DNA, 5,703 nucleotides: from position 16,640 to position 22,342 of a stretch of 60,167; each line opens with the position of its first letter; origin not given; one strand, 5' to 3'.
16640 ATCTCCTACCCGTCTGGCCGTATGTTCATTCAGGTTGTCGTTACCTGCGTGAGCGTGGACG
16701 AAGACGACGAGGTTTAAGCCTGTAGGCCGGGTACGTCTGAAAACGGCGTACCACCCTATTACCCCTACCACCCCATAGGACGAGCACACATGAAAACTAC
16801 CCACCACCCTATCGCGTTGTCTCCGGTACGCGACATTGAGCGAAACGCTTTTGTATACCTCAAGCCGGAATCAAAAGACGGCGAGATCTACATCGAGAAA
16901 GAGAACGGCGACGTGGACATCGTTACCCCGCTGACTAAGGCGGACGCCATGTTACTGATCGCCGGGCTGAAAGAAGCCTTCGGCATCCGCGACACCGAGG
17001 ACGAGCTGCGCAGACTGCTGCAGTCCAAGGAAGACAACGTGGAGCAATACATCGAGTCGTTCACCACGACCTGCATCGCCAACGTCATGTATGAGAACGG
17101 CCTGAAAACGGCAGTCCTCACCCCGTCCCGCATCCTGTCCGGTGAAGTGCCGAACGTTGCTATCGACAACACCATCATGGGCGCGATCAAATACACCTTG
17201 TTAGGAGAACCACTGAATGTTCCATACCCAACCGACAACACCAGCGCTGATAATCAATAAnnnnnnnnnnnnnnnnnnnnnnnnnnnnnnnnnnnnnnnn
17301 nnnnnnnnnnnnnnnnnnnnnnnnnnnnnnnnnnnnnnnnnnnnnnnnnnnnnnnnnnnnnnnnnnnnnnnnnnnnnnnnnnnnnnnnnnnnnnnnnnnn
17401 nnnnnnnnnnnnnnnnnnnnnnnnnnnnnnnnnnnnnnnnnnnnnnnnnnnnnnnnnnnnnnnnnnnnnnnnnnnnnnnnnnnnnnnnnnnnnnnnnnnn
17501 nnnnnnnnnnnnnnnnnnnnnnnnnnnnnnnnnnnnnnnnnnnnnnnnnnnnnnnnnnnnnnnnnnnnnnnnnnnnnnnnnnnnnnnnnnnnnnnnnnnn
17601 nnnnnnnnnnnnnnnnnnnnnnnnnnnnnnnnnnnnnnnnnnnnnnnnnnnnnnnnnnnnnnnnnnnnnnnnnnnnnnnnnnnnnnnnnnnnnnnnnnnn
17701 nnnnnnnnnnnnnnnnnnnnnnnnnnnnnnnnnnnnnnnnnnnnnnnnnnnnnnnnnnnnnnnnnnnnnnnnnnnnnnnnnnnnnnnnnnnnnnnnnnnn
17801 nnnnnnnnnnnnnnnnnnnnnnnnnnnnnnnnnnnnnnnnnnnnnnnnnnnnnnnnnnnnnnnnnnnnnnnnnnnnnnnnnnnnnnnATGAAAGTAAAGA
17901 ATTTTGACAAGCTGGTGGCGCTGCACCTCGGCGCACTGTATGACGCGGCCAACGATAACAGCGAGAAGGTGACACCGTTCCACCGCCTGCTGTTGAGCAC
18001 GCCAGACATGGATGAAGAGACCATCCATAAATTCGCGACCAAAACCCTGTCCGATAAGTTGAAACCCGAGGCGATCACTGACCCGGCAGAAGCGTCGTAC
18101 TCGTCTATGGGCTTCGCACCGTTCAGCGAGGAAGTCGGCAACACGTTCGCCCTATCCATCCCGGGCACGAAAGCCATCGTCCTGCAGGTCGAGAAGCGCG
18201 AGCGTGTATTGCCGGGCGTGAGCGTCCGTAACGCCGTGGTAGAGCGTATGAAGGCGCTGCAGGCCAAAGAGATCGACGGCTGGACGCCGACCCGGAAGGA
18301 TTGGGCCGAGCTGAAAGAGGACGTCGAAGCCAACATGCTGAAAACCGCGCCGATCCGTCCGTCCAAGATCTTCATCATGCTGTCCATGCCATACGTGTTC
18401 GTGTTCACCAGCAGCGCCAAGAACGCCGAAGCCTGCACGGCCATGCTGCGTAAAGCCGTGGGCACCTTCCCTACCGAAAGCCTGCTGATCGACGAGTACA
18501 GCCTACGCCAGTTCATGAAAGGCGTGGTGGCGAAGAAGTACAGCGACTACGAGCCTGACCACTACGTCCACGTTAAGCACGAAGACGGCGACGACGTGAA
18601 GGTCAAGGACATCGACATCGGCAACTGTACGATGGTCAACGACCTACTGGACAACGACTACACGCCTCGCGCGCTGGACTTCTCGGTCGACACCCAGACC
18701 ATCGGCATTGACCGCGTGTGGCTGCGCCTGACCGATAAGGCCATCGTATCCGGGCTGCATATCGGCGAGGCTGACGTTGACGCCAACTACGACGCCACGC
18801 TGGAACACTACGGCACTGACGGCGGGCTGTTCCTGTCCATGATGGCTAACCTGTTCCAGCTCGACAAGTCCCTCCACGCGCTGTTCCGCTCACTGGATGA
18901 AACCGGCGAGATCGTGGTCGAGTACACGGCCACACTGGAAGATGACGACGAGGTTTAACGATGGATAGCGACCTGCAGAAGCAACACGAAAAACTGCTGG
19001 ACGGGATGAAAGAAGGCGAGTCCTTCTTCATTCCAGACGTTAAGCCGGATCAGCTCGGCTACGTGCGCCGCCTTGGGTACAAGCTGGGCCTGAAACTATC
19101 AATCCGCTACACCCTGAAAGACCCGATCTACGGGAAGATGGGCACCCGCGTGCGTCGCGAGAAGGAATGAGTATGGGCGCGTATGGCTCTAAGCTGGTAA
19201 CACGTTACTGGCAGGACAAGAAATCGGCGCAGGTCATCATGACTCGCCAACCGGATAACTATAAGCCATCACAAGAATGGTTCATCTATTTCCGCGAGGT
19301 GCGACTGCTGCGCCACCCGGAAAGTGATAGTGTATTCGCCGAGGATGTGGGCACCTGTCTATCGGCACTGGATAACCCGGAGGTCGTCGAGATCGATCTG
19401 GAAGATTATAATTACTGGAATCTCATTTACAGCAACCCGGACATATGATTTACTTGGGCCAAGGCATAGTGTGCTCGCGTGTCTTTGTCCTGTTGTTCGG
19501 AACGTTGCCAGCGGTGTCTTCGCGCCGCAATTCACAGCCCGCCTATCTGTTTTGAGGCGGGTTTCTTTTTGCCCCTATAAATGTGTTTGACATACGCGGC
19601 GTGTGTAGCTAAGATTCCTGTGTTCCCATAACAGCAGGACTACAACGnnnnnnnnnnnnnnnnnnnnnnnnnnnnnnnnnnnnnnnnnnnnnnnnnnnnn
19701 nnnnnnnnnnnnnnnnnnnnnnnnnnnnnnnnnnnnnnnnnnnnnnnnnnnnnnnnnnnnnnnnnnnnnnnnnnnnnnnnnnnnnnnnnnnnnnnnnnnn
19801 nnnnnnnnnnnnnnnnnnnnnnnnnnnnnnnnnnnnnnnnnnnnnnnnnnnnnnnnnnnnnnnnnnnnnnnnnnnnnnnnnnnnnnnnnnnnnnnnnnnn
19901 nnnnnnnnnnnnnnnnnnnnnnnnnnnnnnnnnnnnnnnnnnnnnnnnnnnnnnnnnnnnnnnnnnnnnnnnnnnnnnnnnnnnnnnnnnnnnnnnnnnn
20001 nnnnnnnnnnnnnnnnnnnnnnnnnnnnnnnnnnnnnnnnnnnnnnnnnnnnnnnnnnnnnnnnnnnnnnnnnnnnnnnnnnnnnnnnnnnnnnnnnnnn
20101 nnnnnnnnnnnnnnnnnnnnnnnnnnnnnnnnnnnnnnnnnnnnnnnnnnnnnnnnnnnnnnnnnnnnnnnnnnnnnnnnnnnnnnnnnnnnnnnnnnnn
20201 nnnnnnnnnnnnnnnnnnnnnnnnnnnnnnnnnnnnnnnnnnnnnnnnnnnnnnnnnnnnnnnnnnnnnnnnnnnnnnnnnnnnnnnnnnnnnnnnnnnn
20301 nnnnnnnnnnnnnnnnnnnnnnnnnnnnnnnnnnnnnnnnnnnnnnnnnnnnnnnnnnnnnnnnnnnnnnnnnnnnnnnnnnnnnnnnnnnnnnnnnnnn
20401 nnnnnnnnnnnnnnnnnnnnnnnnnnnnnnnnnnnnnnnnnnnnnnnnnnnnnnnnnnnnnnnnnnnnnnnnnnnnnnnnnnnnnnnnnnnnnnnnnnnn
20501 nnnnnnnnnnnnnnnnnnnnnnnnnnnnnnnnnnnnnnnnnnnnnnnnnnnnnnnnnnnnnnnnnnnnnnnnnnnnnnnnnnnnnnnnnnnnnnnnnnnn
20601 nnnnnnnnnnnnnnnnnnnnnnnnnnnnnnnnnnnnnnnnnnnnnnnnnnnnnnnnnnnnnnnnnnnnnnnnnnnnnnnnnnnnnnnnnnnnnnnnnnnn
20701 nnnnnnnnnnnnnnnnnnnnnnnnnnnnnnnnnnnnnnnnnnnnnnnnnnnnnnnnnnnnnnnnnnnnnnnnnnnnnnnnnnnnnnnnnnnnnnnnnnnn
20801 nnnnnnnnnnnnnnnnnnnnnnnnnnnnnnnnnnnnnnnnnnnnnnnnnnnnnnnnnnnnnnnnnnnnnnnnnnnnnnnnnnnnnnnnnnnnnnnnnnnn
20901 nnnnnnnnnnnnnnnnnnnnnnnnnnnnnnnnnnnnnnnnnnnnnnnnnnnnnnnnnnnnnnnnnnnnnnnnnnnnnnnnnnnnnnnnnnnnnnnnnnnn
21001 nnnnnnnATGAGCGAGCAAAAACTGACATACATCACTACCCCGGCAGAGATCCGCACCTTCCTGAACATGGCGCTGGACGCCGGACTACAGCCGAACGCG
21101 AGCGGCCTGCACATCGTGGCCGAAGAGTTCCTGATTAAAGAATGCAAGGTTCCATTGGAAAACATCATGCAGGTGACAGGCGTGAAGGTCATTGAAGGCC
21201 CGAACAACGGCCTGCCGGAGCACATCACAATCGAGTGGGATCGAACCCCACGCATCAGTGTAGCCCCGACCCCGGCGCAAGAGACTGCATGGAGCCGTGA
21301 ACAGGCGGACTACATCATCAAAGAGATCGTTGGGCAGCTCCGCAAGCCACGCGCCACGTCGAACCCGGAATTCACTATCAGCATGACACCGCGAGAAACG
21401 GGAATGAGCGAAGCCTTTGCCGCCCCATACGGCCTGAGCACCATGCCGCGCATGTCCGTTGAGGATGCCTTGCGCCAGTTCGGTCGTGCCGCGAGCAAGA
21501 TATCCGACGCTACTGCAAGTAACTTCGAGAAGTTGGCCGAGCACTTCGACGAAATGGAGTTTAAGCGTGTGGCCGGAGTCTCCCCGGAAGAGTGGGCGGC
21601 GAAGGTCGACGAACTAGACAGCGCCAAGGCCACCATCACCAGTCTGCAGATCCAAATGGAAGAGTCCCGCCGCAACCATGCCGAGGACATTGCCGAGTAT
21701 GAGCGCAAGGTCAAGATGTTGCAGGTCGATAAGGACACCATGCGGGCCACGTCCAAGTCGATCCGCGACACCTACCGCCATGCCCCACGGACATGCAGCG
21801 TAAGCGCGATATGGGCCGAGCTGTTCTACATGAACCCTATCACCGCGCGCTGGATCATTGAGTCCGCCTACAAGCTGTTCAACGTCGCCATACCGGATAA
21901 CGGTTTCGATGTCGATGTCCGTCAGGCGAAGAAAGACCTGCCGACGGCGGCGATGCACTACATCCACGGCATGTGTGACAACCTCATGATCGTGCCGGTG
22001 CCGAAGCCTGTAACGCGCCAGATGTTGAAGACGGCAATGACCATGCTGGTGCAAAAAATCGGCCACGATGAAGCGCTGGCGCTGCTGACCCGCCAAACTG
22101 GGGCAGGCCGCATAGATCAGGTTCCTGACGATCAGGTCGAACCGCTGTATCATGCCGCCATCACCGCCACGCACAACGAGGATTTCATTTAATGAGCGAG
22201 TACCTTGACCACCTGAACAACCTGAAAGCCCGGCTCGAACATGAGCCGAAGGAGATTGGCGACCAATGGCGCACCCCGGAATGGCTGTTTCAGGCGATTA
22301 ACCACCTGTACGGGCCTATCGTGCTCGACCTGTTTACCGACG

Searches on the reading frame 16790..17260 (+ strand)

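Call 23: search_protein_families(library=pfam, proteins=[window:16790-17260:+], max_evalue=0.01)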
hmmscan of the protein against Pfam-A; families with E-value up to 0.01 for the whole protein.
window:16790-17260:+ (156 aa): 1 family
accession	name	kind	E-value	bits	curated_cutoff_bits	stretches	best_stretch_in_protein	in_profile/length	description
PF19070.5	DUF5766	-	0.0016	19.1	27.4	0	13-46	18-51/77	Family of unknown function (DUF5766)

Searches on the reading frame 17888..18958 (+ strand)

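Call 23: search_protein_families(library=pfam, proteins=[window:17888-18958:+], max_evalue=0.01)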
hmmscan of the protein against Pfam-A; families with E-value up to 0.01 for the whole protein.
window:17888-18958:+ (356 aa): 1 family
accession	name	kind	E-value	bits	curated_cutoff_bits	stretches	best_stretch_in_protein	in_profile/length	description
PF04381.17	RdgC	-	3.3e-18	66.5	25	1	48-203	16-168/298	Putative exonuclease, RdgC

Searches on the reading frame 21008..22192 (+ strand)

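Call 4: search_protein_families(library=pfam, proteins=[window:21008-22192:+], max_evalue=0.1)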
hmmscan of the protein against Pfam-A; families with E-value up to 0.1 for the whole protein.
window:21008-22192:+ (394 aa): 2 families
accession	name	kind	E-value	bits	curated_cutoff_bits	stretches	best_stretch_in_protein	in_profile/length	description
PF04849.18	HAP1_N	-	0.047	13.3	33.9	1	194-254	222-282/307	HAP1 N-terminal conserved region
PF13935.11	Ead_Ea22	-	0.053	14.5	27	1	177-237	56-104/139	Ead/Ea22-like protein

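Call 5: search_protein_families(library=phrogs, proteins=[window:21008-22192:+], max_evalue=0.01)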
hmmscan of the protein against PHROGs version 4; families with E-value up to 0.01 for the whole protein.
window:21008-22192:+ (394 aa): 1 family
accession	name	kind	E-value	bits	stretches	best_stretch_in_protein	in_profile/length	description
phrog_8386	-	unknown function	2.9e-42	146.1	2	181-384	151-357/366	-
